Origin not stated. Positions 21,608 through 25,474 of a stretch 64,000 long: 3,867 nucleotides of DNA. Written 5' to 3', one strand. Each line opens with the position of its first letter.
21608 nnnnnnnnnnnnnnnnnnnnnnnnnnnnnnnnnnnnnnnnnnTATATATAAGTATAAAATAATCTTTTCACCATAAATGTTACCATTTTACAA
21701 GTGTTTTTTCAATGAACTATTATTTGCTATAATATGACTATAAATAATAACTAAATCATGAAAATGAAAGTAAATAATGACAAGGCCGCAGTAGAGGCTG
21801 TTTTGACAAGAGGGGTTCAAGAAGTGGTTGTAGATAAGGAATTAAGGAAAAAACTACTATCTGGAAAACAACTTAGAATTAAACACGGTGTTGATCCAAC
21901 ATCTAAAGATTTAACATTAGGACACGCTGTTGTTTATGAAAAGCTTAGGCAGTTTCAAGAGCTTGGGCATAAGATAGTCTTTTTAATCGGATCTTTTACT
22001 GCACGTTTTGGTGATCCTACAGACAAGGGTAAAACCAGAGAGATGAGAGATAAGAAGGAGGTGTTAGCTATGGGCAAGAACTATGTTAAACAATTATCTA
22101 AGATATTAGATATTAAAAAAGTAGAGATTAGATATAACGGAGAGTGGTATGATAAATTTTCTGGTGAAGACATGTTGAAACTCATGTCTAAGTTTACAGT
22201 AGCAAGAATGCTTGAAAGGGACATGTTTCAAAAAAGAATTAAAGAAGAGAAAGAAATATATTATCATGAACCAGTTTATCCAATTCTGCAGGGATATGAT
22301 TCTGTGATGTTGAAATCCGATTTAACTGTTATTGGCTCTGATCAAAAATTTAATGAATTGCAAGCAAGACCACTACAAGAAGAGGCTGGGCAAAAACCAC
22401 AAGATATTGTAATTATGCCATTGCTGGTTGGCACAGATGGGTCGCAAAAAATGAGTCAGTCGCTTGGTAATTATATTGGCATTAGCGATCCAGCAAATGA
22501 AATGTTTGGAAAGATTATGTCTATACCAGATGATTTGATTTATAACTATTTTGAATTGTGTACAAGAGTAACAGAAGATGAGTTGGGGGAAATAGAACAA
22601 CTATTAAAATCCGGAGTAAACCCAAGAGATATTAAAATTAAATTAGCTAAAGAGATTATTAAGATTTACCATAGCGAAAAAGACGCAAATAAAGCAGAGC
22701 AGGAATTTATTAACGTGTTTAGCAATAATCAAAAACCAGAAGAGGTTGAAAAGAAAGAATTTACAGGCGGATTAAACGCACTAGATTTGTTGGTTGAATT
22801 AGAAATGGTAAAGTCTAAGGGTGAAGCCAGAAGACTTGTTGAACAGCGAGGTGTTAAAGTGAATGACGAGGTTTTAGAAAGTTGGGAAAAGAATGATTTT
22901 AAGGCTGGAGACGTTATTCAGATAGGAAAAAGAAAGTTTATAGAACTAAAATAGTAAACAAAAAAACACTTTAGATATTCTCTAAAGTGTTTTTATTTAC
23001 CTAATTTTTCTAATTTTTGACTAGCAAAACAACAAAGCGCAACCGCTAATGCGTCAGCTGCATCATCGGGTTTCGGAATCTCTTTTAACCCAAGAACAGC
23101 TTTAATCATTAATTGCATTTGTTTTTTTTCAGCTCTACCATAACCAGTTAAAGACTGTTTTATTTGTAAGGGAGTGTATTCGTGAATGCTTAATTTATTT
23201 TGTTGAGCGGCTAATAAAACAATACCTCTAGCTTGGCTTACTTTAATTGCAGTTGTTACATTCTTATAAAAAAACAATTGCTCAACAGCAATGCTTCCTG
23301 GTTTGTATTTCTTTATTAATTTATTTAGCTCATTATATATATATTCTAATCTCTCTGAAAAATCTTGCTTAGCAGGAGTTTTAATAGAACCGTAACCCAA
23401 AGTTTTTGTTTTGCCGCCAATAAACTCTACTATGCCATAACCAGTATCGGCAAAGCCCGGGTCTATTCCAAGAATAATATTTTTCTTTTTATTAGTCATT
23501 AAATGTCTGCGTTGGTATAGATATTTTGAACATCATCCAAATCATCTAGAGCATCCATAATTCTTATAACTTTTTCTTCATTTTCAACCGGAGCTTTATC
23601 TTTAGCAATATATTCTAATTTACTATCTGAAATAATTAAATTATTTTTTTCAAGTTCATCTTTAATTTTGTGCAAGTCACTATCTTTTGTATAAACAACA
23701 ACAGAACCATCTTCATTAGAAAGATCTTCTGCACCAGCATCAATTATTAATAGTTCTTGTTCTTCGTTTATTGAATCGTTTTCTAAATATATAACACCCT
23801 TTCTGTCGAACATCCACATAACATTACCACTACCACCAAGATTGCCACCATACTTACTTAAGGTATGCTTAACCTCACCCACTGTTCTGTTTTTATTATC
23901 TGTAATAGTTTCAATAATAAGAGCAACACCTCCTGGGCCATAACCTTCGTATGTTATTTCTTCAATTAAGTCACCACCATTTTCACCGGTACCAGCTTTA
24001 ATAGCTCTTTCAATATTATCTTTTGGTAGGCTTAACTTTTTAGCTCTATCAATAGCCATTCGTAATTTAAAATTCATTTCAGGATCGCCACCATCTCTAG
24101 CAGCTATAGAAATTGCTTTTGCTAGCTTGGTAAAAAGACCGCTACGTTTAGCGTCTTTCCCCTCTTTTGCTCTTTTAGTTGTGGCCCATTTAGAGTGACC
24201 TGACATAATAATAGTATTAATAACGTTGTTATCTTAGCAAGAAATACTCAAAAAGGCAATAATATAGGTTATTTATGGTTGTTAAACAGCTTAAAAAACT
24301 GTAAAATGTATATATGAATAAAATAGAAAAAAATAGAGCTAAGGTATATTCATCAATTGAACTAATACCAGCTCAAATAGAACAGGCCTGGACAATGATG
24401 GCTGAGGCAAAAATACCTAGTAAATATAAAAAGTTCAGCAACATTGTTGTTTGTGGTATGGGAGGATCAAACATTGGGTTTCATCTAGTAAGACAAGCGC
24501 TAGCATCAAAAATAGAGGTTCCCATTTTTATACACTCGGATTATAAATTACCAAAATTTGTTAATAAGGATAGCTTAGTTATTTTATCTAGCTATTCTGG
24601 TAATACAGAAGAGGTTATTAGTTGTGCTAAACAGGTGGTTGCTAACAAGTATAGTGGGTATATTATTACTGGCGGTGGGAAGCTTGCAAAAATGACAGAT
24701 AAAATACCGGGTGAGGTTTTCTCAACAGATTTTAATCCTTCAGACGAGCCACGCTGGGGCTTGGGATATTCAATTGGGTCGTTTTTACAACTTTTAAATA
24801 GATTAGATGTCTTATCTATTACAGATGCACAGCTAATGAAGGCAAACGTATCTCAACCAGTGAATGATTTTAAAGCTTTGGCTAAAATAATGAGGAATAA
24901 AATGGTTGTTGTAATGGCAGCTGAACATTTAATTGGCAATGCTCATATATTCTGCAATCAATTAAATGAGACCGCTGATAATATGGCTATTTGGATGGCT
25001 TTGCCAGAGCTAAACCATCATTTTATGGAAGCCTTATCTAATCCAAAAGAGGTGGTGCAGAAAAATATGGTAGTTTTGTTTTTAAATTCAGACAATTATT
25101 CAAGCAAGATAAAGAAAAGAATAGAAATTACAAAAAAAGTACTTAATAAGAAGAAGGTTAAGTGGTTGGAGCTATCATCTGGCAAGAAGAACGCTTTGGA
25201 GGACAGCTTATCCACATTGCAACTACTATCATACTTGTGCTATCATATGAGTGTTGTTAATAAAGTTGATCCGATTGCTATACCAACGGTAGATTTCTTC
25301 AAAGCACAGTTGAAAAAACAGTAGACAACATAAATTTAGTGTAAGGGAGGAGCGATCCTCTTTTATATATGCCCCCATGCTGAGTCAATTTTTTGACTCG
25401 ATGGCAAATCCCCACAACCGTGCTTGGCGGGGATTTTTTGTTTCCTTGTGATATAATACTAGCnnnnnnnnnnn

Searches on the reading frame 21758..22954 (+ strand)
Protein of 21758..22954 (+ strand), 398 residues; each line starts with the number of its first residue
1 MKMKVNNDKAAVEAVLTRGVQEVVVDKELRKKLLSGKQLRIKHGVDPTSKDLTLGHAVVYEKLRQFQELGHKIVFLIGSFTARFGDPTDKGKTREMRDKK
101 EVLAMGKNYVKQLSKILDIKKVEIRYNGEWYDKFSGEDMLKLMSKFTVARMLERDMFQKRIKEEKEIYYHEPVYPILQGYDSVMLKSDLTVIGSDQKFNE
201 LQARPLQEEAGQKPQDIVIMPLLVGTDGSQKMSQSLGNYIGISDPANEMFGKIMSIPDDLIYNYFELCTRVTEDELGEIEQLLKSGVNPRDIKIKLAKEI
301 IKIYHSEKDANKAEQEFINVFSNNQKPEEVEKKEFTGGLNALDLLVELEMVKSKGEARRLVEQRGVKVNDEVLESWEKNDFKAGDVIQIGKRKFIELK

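Call 74: search_protein_families(library=pfam, proteins=[window:21758-22954:+])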
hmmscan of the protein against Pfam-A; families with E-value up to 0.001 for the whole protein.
window:21758-22954:+ (398 aa): 3 families
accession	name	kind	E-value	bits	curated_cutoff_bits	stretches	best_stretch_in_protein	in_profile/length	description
PF00579.31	tRNA-synt_1b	-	2e-68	231.3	21.1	1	37-321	4-291/292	tRNA synthetases class I (W and Y)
PF01479.30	S4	-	2.7e-06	27.4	22.8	1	343-373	5-35/48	S4 domain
PF22421.1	SYY_C-terminal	-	4.5e-05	23.7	27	1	337-377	17-57/83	Tyrosine--tRNA ligase SYY-like C-terminal domain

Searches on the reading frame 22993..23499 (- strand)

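Call 74: search_protein_families(library=pfam, proteins=[window:22993-23499:-])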
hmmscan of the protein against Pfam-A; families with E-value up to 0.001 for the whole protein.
window:22993-23499:- (168 aa): 1 family
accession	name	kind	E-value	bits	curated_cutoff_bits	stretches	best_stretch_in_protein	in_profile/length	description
PF02075.23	RuvC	-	2.4e-52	177.2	22.2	1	9-156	1-147/148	Crossover junction endodeoxyribonuclease RuvC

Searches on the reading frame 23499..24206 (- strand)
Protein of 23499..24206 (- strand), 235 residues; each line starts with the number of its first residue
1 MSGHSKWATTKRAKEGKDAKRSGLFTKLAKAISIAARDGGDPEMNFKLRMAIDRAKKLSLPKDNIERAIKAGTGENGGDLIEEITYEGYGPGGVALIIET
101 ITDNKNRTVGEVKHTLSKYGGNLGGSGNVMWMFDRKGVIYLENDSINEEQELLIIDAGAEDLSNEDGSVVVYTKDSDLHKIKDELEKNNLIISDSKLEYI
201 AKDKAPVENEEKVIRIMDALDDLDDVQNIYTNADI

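Call 74: search_protein_families(library=pfam, proteins=[window:23499-24206:-])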
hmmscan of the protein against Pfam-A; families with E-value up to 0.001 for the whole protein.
window:23499-24206:- (235 aa): 2 families
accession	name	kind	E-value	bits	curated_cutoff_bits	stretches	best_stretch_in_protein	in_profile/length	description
PF01709.26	Transcrip_reg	-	1.1e-52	178.4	27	1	82-233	2-160/160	TACO1/YebC second and third domain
PF20772.2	TACO1_YebC_N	-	1.7e-27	96.1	36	1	5-75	1-73/73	TACO1/YebC protein N-terminal domain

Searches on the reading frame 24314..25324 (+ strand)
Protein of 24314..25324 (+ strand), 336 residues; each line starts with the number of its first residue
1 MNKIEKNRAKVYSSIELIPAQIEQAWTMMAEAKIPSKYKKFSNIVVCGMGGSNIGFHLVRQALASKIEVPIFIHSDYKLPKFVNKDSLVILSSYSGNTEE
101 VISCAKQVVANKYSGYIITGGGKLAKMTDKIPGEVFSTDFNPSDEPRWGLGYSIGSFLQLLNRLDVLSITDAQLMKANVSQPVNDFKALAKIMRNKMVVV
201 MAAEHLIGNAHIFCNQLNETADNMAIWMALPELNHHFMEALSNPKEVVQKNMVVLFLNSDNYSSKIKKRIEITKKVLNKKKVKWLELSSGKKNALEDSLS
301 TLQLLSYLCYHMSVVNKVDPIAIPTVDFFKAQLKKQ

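Call 74: search_protein_families(library=pfam, proteins=[window:24314-25324:+])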
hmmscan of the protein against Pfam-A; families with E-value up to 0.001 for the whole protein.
window:24314-25324:+ (336 aa): 2 families
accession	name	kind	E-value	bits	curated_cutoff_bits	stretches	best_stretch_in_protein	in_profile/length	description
PF10432.14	bact-PGI_C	-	2.3e-26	93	24.5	1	184-333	3-151/151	Bacterial phospho-glucose isomerase C-terminal SIS domain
PF01380.27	SIS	-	3.7e-06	27.2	25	0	43-122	7-92/131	SIS domain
